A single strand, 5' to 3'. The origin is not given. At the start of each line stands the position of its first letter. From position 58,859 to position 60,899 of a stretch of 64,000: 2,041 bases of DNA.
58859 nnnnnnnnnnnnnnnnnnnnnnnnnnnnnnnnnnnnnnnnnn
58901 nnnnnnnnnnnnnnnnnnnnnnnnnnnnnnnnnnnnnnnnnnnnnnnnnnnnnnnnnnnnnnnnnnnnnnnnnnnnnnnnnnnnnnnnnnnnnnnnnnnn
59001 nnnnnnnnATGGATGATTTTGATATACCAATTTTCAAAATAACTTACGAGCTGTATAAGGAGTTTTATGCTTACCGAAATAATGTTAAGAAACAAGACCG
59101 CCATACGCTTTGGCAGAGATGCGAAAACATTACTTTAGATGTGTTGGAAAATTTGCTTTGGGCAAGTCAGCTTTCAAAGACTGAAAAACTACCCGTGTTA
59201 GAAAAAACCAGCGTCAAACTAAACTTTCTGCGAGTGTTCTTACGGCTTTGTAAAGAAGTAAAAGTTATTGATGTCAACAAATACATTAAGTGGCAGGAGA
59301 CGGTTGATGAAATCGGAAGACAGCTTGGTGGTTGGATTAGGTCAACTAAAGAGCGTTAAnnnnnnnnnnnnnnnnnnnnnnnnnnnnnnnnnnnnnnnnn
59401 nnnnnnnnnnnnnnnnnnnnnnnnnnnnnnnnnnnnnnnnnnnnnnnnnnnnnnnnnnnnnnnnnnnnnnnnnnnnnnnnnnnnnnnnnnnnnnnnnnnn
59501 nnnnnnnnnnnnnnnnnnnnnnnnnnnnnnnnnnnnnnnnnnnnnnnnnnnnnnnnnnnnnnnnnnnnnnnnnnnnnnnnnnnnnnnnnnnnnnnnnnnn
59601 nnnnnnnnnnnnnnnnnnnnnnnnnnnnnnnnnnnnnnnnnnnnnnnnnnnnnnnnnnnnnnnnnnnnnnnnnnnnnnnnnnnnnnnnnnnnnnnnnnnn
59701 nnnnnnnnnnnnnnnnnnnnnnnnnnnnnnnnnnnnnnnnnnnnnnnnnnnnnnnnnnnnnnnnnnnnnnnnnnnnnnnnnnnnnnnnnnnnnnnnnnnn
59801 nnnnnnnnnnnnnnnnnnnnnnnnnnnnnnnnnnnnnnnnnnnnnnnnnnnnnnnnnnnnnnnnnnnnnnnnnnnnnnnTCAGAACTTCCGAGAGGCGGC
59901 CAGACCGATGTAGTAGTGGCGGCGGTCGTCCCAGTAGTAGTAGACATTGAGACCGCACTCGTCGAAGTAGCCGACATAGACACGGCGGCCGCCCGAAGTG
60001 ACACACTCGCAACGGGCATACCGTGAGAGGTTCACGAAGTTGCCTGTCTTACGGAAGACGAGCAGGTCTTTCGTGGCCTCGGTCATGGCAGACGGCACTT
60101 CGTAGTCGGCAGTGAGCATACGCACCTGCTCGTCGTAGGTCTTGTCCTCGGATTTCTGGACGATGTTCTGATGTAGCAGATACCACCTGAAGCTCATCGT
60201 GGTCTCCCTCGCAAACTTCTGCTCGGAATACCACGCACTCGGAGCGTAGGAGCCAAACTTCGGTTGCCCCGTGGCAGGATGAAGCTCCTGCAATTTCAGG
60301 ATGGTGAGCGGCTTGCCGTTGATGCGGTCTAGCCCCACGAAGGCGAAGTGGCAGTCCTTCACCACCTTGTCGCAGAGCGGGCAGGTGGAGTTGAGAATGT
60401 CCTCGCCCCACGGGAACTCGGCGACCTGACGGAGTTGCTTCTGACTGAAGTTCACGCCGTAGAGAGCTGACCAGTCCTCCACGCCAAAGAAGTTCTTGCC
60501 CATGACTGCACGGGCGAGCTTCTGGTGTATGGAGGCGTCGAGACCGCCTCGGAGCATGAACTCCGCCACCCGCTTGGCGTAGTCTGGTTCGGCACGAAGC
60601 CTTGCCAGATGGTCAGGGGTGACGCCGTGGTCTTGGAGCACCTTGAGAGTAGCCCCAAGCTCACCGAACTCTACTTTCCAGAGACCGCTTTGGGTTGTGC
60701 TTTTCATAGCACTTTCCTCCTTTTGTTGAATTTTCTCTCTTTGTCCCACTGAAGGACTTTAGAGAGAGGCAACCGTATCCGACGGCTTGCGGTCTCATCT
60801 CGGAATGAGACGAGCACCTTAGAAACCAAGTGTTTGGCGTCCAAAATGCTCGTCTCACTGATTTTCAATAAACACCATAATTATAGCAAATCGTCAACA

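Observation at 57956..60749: Complete DGR with avd on the opposite strand to RT, TR and target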

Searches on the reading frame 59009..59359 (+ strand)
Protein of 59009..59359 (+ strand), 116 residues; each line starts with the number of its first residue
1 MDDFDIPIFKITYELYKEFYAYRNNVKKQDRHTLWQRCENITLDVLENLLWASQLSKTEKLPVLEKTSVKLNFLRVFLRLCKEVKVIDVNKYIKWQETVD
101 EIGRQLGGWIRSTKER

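Call 6: search_protein_families(library=pfam, proteins=[window:59009-59359:+], max_evalue=0.01)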
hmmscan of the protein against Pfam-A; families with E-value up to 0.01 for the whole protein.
window:59009-59359:+ (116 aa): 1 family
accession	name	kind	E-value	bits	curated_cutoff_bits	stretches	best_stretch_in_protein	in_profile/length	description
PF22296.2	bAvd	-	1.1e-15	58.5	40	1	12-112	7-106/107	bAvd-like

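Call 63: search_protein_families(library=ncbifam, proteins=[window:59009-59359:+], max_evalue=0.01)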
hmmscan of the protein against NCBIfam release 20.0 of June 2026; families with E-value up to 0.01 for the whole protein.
window:59009-59359:+ (116 aa): 3 families
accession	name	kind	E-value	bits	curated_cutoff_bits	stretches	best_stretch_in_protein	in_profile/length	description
NF033474.1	DivGenRetAVD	equivalog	1.8e-21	76.4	80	1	7-111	2-104/104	diversity-generating retroelement protein Avd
NF041088.1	ala_glut_racmase_Arch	equivalog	0.00024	20.2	629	1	4-71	20-87/381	bifunctional L-alanine/L-glutamate racemase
TIGR02436.1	TIGR02436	subfamily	0.0068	16.6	24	0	74-114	68-109/109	four helix bundle protein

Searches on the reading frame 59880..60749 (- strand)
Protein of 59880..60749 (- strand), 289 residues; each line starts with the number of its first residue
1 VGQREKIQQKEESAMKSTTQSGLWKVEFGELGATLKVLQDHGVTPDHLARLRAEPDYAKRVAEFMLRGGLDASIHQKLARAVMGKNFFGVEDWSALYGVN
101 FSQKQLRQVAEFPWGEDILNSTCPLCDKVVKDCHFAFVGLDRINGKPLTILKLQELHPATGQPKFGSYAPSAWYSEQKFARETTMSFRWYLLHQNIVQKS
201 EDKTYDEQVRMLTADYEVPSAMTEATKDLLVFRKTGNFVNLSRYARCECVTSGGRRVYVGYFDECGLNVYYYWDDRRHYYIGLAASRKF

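Call 6: search_protein_families(library=pfam, proteins=[window:59880-60749:-], max_evalue=0.01)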
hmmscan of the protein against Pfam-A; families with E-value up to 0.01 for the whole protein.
window:59880-60749:- (289 aa): 0 families

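Call 11: find_homologous_proteins(query=window:59880-60749:-)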
Query window:59880-60749:- (289 aa): 300 proteins with E <= 0.001 among 1104 candidates; the best 120 are listed.
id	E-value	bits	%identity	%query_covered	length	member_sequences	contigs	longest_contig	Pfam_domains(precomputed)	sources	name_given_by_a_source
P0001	8.0e-189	644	100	95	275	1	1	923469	-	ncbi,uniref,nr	ncbi:MAG: hypothetical protein HYW89_00595 [Candidatus Sungiibacteriota bacterium]|uniref:Uncharacte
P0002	5.1e-170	582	89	100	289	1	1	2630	-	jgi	-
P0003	3.2e-167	573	92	95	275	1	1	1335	-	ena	-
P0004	5.1e-167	572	92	95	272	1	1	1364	-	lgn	-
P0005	1.8e-164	564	89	95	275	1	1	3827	-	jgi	-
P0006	2.7e-164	563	91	95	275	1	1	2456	-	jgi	jgi:hypothetical protein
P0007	3.6e-164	563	87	100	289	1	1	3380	-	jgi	-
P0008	3.7e-164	563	90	95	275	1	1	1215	-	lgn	-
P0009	7.0e-164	562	91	95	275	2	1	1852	-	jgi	jgi:hypothetical protein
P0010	1.4e-162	558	89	95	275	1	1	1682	-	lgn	-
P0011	3.7e-162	556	88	95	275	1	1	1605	-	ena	-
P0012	1.1e-161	555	90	95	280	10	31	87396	-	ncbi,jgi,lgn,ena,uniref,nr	ncbi:hypothetical protein A3G55_02855 [Candidatus Giovannonibacteria bacterium RIFCSPLOWO2_12_FULL_4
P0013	1.2e-161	555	90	95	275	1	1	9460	-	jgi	jgi:hypothetical protein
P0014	5.1e-161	553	88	95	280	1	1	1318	-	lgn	-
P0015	1.6e-160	551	88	95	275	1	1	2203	-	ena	-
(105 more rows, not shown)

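Call 13: find_related_loci(query=A2, collection=genome_contigs, flank=6000)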
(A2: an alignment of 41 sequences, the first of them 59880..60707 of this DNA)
Query A2 (275 aa) in genome_contigs; peptide patterns used: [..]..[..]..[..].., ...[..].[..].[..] (x = any residue, [..] = any of these).
66 stretches matched a pattern; 19 encode a relative of the query (tblastn E <= 1e-3); 19 distinct loci.
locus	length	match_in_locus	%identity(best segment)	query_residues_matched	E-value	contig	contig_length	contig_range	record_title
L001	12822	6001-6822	90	1-275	3e-166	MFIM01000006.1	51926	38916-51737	MAG: Candidatus Giovannonibacteria bacterium RIFCSPLOWO2_02_FULL_45_28 rifcsplowo2_02_scaffold_1462, whole genome shotgu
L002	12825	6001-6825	88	1-275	2e-164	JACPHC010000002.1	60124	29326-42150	MAG: Parcubacteria group bacterium isolate NC_groundwater_404_Ag_B-0.1um_40_17 GD18-4_B1_scaffold_166427, whole genome s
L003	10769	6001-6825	86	1-275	9e-157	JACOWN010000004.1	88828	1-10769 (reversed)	MAG: Parcubacteria group bacterium isolate NC_groundwater_127_Ag_B-0.1um_55_13 S3_GD2017_2_B1_scaffold_108, whole genome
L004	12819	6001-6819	81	3-275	3e-150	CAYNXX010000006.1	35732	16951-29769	MAG TPA_asm: uncultured Candidatus Saccharibacteria bacterium isolate SRP093762_co1_181 genome assembly, contig: NODE_72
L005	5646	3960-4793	65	1-275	2e-121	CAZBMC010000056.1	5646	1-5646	MAG TPA_asm: uncultured Gammaproteobacteria bacterium isolate SRP329715_co1_47 genome assembly, contig: NODE_22376_lengt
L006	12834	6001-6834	63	1-275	1e-115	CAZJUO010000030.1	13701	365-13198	MAG TPA_asm: uncultured Gammaproteobacteria bacterium isolate SRP141376_co4_277 genome assembly, contig: NODE_7559_lengt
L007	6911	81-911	64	1-275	1e-115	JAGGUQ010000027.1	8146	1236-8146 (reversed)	MAG: bacterium isolate AUK078 PB_MBMC_032_c_000000000016, whole genome shotgun sequence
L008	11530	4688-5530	58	2-274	1e-99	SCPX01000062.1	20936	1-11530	MAG: Patescibacteria group bacterium isolate DP16D_bin.14 DP16D_bin.14-93358, whole genome shotgun sequence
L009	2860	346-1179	56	3-275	2e-102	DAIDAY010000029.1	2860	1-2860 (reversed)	MAG TPA_asm: bacterium isolate clean1852 NODE_29_length_2860_cov_3.770582, whole genome shotgun sequence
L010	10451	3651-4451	56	9-275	3e-98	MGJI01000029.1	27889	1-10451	MAG: Candidatus Yanofskybacteria bacterium RIFCSPHIGHO2_01_FULL_44_17 rifcsphigho2_01_scaffold_6529, whole genome shotgu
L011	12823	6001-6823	63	1-275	2e-95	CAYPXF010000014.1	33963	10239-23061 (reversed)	MAG TPA_asm: uncultured Gammaproteobacteria bacterium isolate binchicken_co17_235 genome assembly, contig: NODE_3600_len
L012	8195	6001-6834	53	3-275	4e-95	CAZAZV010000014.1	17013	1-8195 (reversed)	MAG TPA_asm: uncultured Candidatus Saccharibacteria bacterium isolate SRP271791_co2_66 genome assembly, contig: NODE_824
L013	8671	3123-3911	46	11-273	5e-78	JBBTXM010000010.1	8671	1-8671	MAG: Patescibacteria group bacterium isolate H51-bin150_1 H51_bin150_1_000000000010, whole genome shotgun sequence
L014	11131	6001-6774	45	1-255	5e-64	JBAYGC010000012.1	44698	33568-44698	MAG: Patescibacteria group bacterium isolate SO_2016_GW1_116 scaffold01581_OW334_2016, whole genome shotgun sequence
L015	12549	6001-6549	28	6-194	3e-16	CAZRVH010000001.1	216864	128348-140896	MAG TPA_asm: uncultured Candidatus Peribacteria bacterium isolate SRP278252_co2_188 genome assembly, contig: NODE_49_len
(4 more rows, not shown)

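Call 35: predict_structure(alignment_id=A2)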
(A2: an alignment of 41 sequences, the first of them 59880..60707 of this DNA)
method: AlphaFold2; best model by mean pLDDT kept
length: 275 residues; sequences in the alignment: 41
mean_pLDDT: 66.5   pTM: 0.69
mean pLDDT of the five models: 66.5, 39.8, 38.2, 37.1, 35.2
residues with pLDDT >= 90: 14; 70-90: 121; 50-70: 80; < 50: 60
segments of 3 or more residues with pLDDT < 50: 1-6, 147-154, 228-270
pLDDT, mean of each block of 10 residues (from residue 1): 46 56 67 69 65 57 81 89 84 72 85 89 89 82 57 50 72 87 68 74 77 82 60 41 36 30 36 53
secondary structure, 60 per line:
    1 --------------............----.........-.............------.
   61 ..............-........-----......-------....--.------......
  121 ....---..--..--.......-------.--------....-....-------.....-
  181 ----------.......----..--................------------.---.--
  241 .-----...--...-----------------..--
elements in order: H15-26 H31-39 H41-53 H60-72 H76-83 H89-94 H102-105 H116-119 E120-124 H136-142 H159-162 H164-167 E175-179 H191-197 H207-221 E247-249 E252-254

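Call 63: search_protein_families(library=ncbifam, proteins=[window:59880-60707:-], max_evalue=0.01)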
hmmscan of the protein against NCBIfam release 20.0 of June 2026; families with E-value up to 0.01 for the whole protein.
window:59880-60707:- (275 aa): 0 families

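Call 80: fold_search(model_id=the predicted structure, library=pdb)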
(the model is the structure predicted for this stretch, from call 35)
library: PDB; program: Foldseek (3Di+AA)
matches with E <= 10: 22; with E <= 0.001: 0
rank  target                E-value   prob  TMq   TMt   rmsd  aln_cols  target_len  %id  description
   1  3vtj                  1.5e+00  0.05  0.08  0.06  13.2        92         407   21  Cytochrome P450SP alpha (CYP152B1) mutant A245H (released 2013-06-05)
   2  3voo                  2.2e+00  0.04  0.07  0.06  13.1        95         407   20  Cytochrome P450SP alpha (CYP152B1) mutant A245E (released 2013-02-06)
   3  3awp                  2.3e+00  0.03  0.07  0.06  13.1        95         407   20  Cytochrome P450SP alpha (CYP152B1) mutant F288G (released 2011-06-29)
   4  3vno                  3.2e+00  0.03  0.07  0.06  13.1        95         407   20  Cytochrome P450SP alpha (CYP152B1) mutant R241E (released 2013-02-06)
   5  4y7p                  4.6e+00  0.01  0.10  0.08  17.1       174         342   11  Structure of alkaline D-peptidase from Bacillus cereus (released 2015-10-14)
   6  3awm                  4.9e+00  0.02  0.07  0.06  13.0        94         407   20  Cytochrome P450SP alpha (CYP152B1) wild-type with palmitic acid (released 2011-06-29)
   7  3awq                  5.9e+00  0.02  0.07  0.06  13.0        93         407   20  Cytochrome P450SP alpha (CYP152B1) mutant L78F (released 2011-06-29)
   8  9js9                  5.9e+00  0.01  0.09  0.07  18.6       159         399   19  Crystal structure of the CYP154C5 F92A/R114A/T248G/E282A variant from Nocardia farcinica (released 2025-10-22)
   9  8b2p_A                6.3e+00  0.03  0.10  0.07  12.2        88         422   15  CYP153A71 from Acinetobacter dieselolei bound to octanoic acid (released 2022-11-02)
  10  3ofu_D                6.3e+00  0.01  0.11  0.09  16.4       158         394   14  Crystal Structure of Cytochrome P450 CYP101C1 (released 2011-05-04)
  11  7u05_J                6.7e+00  0.01  0.09  0.11  15.7       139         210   13  Structure of the yeast TRAPPII-Rab11/Ypt32 complex in the closed/closed state (composite structure) (released 2022-04-27)
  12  2rie_A                7.5e+00  0.01  0.14  0.22  11.0       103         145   19  Crystal structure of the trimeric neck and carbohydrate recognition domain of human surfactant protein D in complex wi (released 2008-01-15)
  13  1jpn_B                7.5e+00  0.01  0.10  0.09  12.7       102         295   12  GMPPNP Complex of SRP GTPase NG Domain (released 2002-02-02)
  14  2c03_B                8.0e+00  0.01  0.10  0.09  12.5       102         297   12  GDP COMPLEX OF SRP GTPASE FFH NG DOMAIN (released 2007-02-13)
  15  1io7_B                8.5e+00  0.02  0.12  0.10  10.9        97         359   13  THERMOPHILIC CYTOCHROME P450 (CYP119) FROM SULFOLOBUS SOLFATARICUS: HIGH RESOLUTION STRUCTURAL ORIGIN OF ITS THERMOSTA (released 2001-02-28)
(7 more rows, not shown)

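Call 86: predict_structure(alignment_id=A8)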
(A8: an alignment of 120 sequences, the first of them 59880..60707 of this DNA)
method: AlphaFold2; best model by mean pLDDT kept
length: 275 residues; sequences in the alignment: 120
mean_pLDDT: 91.5   pTM: 0.78
mean pLDDT of the five models: 91.5, 91.0, 90.7, 90.5, 89.8
residues with pLDDT >= 90: 209; 70-90: 50; 50-70: 16; < 50: 0
segments of 3 or more residues with pLDDT < 50: none
pLDDT, mean of each block of 10 residues (from residue 1): 64 86 91 93 82 62 87 94 88 89 95 97 95 96 92 96 97 97 97 97 98 97 94 97 97 96 95 94
secondary structure, 60 per line:
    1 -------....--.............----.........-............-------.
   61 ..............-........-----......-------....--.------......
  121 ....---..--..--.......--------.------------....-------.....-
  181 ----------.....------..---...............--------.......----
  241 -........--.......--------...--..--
elements in order: H8-11 H14-26 H31-39 H41-52 H60-72 H76-83 H89-94 H102-105 H116-119 E120-124 H136-142 H164-167 E175-179 H191-195 H207-221 E230-236 E242-249 E252-258 E267-269
